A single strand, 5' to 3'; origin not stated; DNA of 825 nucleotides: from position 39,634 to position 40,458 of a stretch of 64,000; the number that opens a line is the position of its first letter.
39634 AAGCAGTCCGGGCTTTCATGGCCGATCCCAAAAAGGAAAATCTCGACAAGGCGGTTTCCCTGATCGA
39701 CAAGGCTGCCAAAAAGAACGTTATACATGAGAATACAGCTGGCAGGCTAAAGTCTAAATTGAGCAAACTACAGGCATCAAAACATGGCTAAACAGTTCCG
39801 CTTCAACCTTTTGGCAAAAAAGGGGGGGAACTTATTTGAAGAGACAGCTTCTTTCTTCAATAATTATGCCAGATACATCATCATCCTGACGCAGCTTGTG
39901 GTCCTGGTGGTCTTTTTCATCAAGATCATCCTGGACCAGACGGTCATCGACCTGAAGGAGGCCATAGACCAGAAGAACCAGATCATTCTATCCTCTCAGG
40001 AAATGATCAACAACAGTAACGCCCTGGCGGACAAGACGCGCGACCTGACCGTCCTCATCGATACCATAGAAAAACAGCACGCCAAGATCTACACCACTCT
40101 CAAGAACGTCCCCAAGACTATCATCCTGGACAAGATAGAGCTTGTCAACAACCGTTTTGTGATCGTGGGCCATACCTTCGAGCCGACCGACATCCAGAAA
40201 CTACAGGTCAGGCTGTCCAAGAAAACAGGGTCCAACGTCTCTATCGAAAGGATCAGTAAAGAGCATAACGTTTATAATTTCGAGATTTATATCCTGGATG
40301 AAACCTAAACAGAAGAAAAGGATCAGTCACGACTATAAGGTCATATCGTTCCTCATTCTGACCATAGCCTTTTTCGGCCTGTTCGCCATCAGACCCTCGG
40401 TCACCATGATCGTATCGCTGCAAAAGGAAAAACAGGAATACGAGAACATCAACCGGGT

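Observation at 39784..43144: Five-gene membrane-protein cluster (PilN-like, PilO-like, mini-TM, two PT-rich surface proteins) wedged between rpsT and topA - candidate uncharacterised envelope-spanning system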

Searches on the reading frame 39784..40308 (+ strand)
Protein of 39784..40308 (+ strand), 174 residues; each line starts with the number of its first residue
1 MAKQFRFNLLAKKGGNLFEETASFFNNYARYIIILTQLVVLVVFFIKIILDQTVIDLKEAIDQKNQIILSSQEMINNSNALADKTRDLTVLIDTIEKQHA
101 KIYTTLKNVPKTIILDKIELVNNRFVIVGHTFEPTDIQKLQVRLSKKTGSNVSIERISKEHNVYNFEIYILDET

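Call 3: search_protein_families(library=pfam, proteins=[window:39784-40308:+], max_evalue=1)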
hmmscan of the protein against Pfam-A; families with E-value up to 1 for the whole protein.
window:39784-40308:+ (174 aa): 3 families
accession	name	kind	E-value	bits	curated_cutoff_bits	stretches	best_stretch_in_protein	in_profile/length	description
PF04610.19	TrbL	-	0.016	15.4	25.9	1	17-52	144-179/215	TrbL/VirB6 plasmid conjugal transfer protein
PF23552.2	ParB_C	-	0.095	12.6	23.8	1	136-156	4-24/50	ParB dimerisation domain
PF01594.21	AI-2E_transport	-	0.62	9.6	34.3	1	31-116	53-132/327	AI-2E family transporter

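Call 4: search_protein_families(library=ncbifam, proteins=[window:39784-40308:+], max_evalue=1)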
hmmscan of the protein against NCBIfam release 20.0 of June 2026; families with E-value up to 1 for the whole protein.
window:39784-40308:+ (174 aa): 1 family
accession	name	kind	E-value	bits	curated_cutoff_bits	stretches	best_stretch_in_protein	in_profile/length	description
NF041617.1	T2SS_L_SYNERG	exception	0.089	11.6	150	1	89-157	302-368/387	type II secretion system protein GspL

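Call 6: find_homologous_proteins(query=window:39784-40305:+)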
Query window:39784-40305:+ (174 aa): 28 proteins with E <= 0.001 among 82 candidates.
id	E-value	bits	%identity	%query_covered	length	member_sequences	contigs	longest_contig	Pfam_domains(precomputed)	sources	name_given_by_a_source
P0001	2.7e-102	357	100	100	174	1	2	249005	-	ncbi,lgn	-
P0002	2.3e-54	201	58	99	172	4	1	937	-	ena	-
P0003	2.6e-47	178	52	98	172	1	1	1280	-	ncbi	-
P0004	1.1e-46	176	55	97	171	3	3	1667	-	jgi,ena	-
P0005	6.0e-46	174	50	99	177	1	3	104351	-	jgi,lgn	-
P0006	1.8e-44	169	52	99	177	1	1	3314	-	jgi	-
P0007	2.0e-44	169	51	99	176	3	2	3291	-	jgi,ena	-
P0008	3.5e-44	168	50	99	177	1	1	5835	-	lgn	-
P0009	1.6e-43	166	49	98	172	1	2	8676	-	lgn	-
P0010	9.0e-43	164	47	98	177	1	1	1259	-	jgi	jgi:hypothetical protein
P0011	1.7e-42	163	49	98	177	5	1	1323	-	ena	-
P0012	2.2e-42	162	50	98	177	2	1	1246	-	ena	-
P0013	2.7e-42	162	49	98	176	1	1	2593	-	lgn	-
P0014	1.9e-41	159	49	98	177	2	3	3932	-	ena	-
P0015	2.1e-41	159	49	99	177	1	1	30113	-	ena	-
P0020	6.5e-39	151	49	99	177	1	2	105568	-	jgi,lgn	jgi:Tfp pilus assembly protein PilN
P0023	2.1e-38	150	48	98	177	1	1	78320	-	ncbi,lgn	-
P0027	1.6e-17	82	33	94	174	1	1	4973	PF05137.19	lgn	-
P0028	2.6e-15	75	34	94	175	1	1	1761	PF05137.19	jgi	jgi:Tfp pilus assembly protein PilN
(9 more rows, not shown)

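Call 8: find_encoding_contigs(protein=P0020, flank=10000, max_places=2)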
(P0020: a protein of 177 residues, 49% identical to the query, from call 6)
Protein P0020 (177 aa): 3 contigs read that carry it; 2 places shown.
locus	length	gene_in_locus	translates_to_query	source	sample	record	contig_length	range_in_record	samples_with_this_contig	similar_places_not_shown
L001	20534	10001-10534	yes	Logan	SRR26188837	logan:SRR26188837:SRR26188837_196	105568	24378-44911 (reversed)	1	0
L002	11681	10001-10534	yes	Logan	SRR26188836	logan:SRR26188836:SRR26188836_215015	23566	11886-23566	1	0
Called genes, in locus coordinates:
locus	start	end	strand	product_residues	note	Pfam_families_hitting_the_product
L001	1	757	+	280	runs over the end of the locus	PF00226:DnaJ, PF01556:DnaJ_C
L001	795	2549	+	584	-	-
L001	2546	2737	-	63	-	PF02609:Exonuc_VII_S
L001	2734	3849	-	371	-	PF13742:tRNA_anti_2, PF01336:tRNA_anti-codon (faint), PF02601:Exonuc_VII_L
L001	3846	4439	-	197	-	PF00857:Isochorismatase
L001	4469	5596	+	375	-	PF03816:LytR_cpsA_psr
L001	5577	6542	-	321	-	PF02618:YceG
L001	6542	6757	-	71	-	-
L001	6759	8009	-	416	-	PF02885:Glycos_trans_3N, PF00591:Glycos_transf_3, PF07831:PYNP_C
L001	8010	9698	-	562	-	PF03023:MurJ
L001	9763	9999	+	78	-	PF01649:Ribosomal_S20p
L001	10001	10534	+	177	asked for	-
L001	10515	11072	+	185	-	PF04350:PilO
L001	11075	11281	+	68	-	-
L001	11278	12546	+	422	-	PF16656:Pur_ac_phosph_N (weak), PF19077:Big_13 (weak)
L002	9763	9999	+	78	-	PF01649:Ribosomal_S20p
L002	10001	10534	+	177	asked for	-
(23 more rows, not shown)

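Call 9: find_encoding_contigs(protein=P0005, flank=10000, max_places=2)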
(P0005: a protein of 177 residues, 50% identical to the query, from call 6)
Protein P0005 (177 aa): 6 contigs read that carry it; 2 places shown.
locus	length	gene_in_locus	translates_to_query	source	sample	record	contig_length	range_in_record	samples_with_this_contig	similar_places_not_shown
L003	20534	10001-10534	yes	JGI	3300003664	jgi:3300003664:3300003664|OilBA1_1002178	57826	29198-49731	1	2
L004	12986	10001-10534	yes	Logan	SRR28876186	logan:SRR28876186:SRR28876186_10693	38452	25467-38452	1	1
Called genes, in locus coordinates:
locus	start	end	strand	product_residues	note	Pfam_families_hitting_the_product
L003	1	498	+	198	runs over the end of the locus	PF00132:Hexapep, PF14602:Hexapep_2 (weak)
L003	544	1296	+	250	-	PF01628:HrcA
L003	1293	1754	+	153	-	PF01025:GrpE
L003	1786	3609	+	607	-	PF00012:HSP70, PF06723:MreB_Mbl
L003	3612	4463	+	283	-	PF00226:DnaJ, PF01556:DnaJ_C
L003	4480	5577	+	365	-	PF03816:LytR_cpsA_psr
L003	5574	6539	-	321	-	PF02618:YceG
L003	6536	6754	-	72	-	-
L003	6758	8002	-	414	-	PF00591:Glycos_transf_3, PF07831:PYNP_C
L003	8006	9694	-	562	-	PF03023:MurJ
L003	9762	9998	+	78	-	PF01649:Ribosomal_S20p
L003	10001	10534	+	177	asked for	-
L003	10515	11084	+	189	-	-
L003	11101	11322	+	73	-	-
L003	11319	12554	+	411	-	PF19077:Big_13 (faint)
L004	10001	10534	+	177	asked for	-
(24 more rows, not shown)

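Call 10: find_encoding_contigs(protein=P0023, flank=10000, max_places=2)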
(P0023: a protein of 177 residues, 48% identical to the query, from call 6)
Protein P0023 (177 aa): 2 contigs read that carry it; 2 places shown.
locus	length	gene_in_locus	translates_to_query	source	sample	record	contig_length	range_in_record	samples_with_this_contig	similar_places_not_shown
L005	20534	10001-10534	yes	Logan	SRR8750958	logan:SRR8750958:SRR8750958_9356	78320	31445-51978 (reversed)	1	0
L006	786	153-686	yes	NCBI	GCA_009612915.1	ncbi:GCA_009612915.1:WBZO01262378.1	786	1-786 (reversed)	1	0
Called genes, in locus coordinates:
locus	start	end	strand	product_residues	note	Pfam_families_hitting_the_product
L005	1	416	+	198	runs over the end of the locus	PF14602:Hexapep_2 (faint), PF00132:Hexapep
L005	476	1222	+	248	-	PF01628:HrcA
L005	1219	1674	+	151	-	PF01025:GrpE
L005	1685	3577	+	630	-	PF00012:HSP70, PF06723:MreB_Mbl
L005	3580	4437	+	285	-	PF00226:DnaJ, PF01556:DnaJ_C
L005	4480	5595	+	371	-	PF03816:LytR_cpsA_psr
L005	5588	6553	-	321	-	PF02618:YceG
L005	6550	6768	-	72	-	-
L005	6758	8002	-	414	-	PF02885:Glycos_trans_3N (weak), PF00591:Glycos_transf_3, PF07831:PYNP_C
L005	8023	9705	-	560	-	PF03023:MurJ, PF13440:Polysacc_synt_3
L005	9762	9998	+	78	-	PF01649:Ribosomal_S20p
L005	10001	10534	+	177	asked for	-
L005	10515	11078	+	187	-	PF04350:PilO (weak)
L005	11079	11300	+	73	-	-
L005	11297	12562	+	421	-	PF19077:Big_13 (faint)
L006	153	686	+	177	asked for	-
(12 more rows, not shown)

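Call 12: find_encoding_contigs(protein=P0027, flank=10000, max_places=2)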
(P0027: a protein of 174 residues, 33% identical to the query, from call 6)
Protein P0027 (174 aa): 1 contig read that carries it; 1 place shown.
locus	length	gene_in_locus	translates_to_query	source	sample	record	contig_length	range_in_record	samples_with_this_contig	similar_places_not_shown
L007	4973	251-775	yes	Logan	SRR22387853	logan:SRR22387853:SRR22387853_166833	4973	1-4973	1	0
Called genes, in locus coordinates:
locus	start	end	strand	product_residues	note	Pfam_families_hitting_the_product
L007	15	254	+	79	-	PF01649:Ribosomal_S20p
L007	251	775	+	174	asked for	PF05137:PilN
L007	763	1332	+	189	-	-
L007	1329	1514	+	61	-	-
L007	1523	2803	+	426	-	PF16656:Pur_ac_phosph_N (faint), PF19077:Big_13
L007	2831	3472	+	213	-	-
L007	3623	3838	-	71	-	-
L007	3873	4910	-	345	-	PF03816:LytR_cpsA_psr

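Call 15: find_related_loci(query=A1, collection=genome_contigs, flank=10000)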
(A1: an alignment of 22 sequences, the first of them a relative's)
Query A1 (174 aa) in genome_contigs; peptide patterns used: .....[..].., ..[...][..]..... (x = any residue, [..] = any of these).
109 stretches matched a pattern; 31 encode a relative of the query (tblastn E <= 1e-3); 31 distinct loci.
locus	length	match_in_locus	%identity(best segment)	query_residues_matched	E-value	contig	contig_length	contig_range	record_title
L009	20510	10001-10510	52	1-170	2e-55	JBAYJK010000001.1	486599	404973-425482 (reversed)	MAG: Patescibacteria group bacterium isolate SO_2016_GW1_54 scaffold00008_OW334_2016, whole genome shotgun sequence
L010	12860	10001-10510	51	1-170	3e-51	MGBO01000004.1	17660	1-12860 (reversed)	MAG: Candidatus Roizmanbacteria bacterium RIFOXYC1_FULL_41_16 rifoxyc1_full_scaffold_1163, whole genome shotgun sequence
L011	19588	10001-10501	50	1-167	1e-48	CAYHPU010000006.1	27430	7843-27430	MAG TPA_asm: uncultured Gammaproteobacteria bacterium isolate ERP119705_co15_22 genome assembly, contig: NODE_1469_lengt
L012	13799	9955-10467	44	1-170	6e-41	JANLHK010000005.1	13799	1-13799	MAG: Candidatus Roizmanbacteria bacterium isolate P6-15 k99_114151, whole genome shotgun sequence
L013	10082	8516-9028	44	1-170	6e-40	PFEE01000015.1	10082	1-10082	MAG: Candidatus Roizmanbacteria bacterium CG10_big_fil_rev_8_21_14_0_10_45_7 CG10_8_21_14_0.10_scaffold_7302_c, whole ge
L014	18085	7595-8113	47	1-173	2e-45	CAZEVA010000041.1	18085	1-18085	MAG TPA_asm: uncultured Gammaproteobacteria bacterium isolate SRP067234_co1_307 genome assembly, contig: k99_725767, who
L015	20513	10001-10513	40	1-170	1e-32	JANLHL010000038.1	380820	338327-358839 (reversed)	MAG: Candidatus Roizmanbacteria bacterium isolate P6-16 k99_78461, whole genome shotgun sequence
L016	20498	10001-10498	34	4-168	1e-23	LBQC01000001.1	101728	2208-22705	MAG: Candidatus Roizmanbacteria bacterium GW2011_GWA2_35_19 UR68_C0001, whole genome shotgun sequence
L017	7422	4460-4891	35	4-147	7e-23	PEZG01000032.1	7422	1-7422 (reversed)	MAG: Candidatus Roizmanbacteria bacterium CG09_land_8_20_14_0_10_41_9 CG09_land_8_20_14_0.10_scaffold_3076_c, whole geno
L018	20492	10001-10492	32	4-166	2e-22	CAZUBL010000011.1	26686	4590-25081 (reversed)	MAG TPA_asm: uncultured Gammaproteobacteria bacterium isolate SRP193661_co1_195 genome assembly, contig: NODE_1873_lengt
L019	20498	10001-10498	35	6-170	4e-22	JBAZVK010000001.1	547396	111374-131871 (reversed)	MAG: Patescibacteria group bacterium isolate SO_2017_GW1_250 NODE_97_length_547396_cov_7.957007_OW334_2017, whole genome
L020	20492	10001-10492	32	4-166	5e-22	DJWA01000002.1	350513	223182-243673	MAG TPA_asm: Candidatus Roizmanbacteria bacterium UBA6242 UBA6242_contig_41, whole genome shotgun sequence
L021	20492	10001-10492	33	4-166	2e-21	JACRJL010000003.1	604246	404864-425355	MAG: Candidatus Roizmanbacteria bacterium isolate NC_groundwater_1828_Pr3_B-0.1um_37_28 SR-2_scaffold_141_2534256, whole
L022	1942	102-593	33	4-166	3e-21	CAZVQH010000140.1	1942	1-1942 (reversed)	MAG TPA_asm: uncultured Gammaproteobacteria bacterium isolate binchicken_co269_157 genome assembly, contig: NODE_63400_l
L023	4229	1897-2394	33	6-170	1e-20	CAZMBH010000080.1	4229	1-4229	MAG TPA_asm: uncultured Gammaproteobacteria bacterium isolate binchicken_co220_132 genome assembly, contig: NODE_14036_l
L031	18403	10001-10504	32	4-170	4e-20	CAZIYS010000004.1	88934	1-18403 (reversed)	MAG TPA_asm: uncultured Gammaproteobacteria bacterium isolate SRP302447_co1_778 genome assembly, contig: NODE_863_length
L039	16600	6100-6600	31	3-166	5e-10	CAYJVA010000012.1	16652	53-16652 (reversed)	MAG TPA_asm: uncultured Gammaproteobacteria bacterium isolate ERP125453_co1_319 genome assembly, contig: NODE_3552_lengt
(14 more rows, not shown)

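Call 32: search_protein_families(library=pfam, alignment_id=A2, max_evalue=0.01)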
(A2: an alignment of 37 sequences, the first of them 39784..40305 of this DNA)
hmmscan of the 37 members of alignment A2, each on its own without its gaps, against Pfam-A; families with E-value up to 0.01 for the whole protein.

A. member 1, window:39784-40305:+ (174 aa): 0 families

B. families by the number of members that match (of 37 scanned): 4 families
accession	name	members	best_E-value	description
PF05137.18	PilN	29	1.9e-12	Fimbrial assembly protein (PilN)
PF00359.27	PTS_EIIA_2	2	0.0005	Phosphoenolpyruvate-dependent sugar phosphotransferase system, EIIA 2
PF21859.2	Replitron_HUH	2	0.006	Replitron, HUH endonuclease domain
PF21325.3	SHPRH_helical-1st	1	0.0022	E3 ubiquitin-protein ligase SHPRH, first helical domain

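Call 42: search_protein_families(library=pfam, proteins=[L016:9257-9709:+, L016:5519-7348:+, L016:12593-13228:+, L016:13235-13663:+, L039:9573-10385:+, L016:7348-7863:+, L016:4872-5510:+, L019:12632-13315:+, L019:11278-12603:+], max_evalue=0.01)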
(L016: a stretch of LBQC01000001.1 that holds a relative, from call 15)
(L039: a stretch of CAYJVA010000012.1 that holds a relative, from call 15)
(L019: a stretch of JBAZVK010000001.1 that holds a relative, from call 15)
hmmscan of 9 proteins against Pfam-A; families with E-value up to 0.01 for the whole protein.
L016:9257-9709:+ (151 aa): 1 family
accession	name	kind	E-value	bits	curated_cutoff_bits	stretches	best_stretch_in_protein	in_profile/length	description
PF16640.11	Big_3_5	-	0.0067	17.4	35.5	0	40-79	29-66/88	Bacterial Ig-like domain (group 3)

L016:5519-7348:+ (610 aa): 1 family
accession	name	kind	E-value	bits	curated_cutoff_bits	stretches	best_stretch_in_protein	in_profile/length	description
PF13196.11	DUF4012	-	6e-21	75.9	28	1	219-342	4-127/144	Protein of unknown function (DUF4012)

L016:12593-13228:+ (212 aa): 1 family
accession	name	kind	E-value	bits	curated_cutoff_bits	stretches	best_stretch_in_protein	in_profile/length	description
PF13197.11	DUF4013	-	0.0065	16.7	26.9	0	13-49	5-38/168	Protein of unknown function (DUF4013)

L016:13235-13663:+ (143 aa): 0 families

L039:9573-10385:+ (271 aa): 0 families

L016:7348-7863:+ (172 aa): 1 family
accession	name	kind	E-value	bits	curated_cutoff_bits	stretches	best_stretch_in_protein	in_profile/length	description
PF11967.14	RecO_N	-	6.2e-13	49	27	1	1-80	1-80/80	Recombination protein O N terminal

L016:4872-5510:+ (213 aa): 2 families
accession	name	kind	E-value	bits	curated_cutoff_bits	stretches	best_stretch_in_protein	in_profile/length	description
PF02397.22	Bac_transf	-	1.4e-61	207.6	27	1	8-207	1-178/179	Bacterial sugar transferase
PF07416.16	Crinivirus_P26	-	0.0053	17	25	1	152-202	64-114/227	Crinivirus P26 protein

L019:12632-13315:+ (228 aa): 1 family
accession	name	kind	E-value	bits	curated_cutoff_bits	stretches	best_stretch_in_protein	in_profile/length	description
PF00746.26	Gram_pos_anchor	-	0.0033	17.8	20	0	195-226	2-33/43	LPXTG cell wall anchor motif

L019:11278-12603:+ (442 aa): 2 families
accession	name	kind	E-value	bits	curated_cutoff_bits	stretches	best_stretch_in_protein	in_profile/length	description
PF16656.11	Pur_ac_phosph_N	-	1.5e-08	35.5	30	1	52-144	7-93/93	Purple acid Phosphatase, N-terminal domain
PF19077.6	Big_13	-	3.2e-06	28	27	1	297-358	29-91/102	Bacterial Ig-like domain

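Call 46: search_solved_structures(query=A2, max_evalue=1)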
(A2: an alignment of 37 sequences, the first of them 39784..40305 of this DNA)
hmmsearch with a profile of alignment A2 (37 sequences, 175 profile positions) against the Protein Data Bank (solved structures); distinct sequences matched with E-value up to 1: 4.
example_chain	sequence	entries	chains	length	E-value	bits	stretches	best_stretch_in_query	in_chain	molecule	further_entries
3jc8_Na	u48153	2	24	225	0.00085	22.3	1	56-142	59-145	PilN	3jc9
4aj5_A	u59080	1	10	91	0.087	15.7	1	76-147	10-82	SPINDLE AND KINETOCHORE-ASSOCIATED PROTEIN 1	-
6e6a_B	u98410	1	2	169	0.53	13.2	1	49-101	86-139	Inclusion membrane protein A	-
6e7e_A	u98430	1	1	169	0.59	13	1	49-101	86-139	Inclusion membrane protein A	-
